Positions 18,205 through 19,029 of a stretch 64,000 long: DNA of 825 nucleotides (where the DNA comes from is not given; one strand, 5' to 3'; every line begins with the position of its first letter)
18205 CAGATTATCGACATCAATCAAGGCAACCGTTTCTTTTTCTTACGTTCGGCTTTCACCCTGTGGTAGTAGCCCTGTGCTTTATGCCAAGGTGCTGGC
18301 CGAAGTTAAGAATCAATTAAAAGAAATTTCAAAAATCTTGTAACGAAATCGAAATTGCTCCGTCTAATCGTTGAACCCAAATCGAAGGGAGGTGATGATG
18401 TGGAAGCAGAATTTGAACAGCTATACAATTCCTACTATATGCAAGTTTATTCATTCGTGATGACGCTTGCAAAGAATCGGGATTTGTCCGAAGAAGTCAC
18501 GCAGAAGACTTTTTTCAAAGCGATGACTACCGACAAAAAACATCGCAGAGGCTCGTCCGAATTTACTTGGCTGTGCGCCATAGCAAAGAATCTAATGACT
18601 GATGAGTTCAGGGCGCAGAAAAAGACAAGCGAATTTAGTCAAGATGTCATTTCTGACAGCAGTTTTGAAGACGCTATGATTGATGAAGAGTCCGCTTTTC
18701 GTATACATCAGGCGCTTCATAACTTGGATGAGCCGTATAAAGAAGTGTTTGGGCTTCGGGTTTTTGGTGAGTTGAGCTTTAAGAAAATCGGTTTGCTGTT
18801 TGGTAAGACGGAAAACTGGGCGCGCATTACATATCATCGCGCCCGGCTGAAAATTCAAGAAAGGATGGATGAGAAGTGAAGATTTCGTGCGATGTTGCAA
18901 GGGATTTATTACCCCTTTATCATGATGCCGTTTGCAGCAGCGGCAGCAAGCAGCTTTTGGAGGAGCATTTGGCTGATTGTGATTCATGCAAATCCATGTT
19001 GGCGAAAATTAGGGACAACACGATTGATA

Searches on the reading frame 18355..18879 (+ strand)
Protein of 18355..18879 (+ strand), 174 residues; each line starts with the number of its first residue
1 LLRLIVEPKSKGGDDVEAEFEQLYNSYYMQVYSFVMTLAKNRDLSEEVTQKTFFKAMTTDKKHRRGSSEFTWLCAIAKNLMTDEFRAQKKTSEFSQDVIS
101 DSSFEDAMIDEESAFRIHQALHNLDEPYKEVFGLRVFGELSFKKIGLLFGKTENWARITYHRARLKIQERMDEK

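Call 64: search_protein_families(library=ncbifam, proteins=[window:18355-18879:+], max_evalue=0.00001)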
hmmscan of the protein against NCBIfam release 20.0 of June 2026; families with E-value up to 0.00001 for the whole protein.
window:18355-18879:+ (174 aa): 53 families (the best 25 are shown)
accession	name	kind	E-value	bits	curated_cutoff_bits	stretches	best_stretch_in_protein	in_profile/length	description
TIGR02937.1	sigma70-ECF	superfamily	2.1e-23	82.8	42.9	1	19-171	2-165/165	sigma-70 family RNA polymerase sigma factor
NF009166.1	PRK12513.1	equivalog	4.2e-22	78.8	206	1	18-169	22-184/193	RNA polymerase sigma factor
TIGR02950.1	SigM_subfam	subfamily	1.9e-20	73.3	147.95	1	20-170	2-157/159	RNA polymerase sigma factor, SigM family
NF007220.0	PRK09639.1-5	equivalog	2.9e-20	72.8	260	1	17-173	2-166/181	RNA polymerase sigma factor SigX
TIGR02952.1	Sig70_famx2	equivalog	9.1e-20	71.2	206.45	1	18-168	11-167/170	ECF subfamily RNA polymerase sigma factor, BldN family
NF058625.1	sigma_PG0214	equivalog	1.3e-19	70.5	130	1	18-173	4-163/170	GFO_1088 family ECF-type sigma factor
TIGR02985.1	Sig70_bacteroi1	subfamily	1.9e-17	64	126.4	1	19-148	2-139/162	RNA polymerase sigma-70 factor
NF007216.0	PRK09638.1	equivalog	4.2e-17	62.5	194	1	9-154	11-157/180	RNA polymerase sigma factor SigY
NF006930.0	PRK09415.1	subfamily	8.3e-17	61.6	198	1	14-173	12-177/179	RNA polymerase factor sigma C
TIGR02989.1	Sig-70_gvs1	subfamily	5e-14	52.5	124.55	1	19-168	2-155/158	RNA polymerase sigma-70 factor, Rhodopirellula/Verrucomicrobium family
NF008888.0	PRK11922.1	equivalog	1.2e-13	51.2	204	1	17-173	29-198/231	RNA polymerase sigma factor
NF007226.0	PRK09644.1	equivalog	2.1e-13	50.7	199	1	19-171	2-157/166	RNA polymerase sigma factor SigM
NF007227.0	PRK09645.1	subfamily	1.4e-12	47.9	202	1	14-141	9-140/177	sigma-70 family RNA polymerase sigma factor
TIGR02983.1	SigE-fam_strep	subfamily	2.3e-12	47.1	141.55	1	16-173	4-160/162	SigE family RNA polymerase sigma factor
NF007223.0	PRK09641.1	equivalog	3e-12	46.7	209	1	17-172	17-185/187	RNA polymerase sigma factor SigW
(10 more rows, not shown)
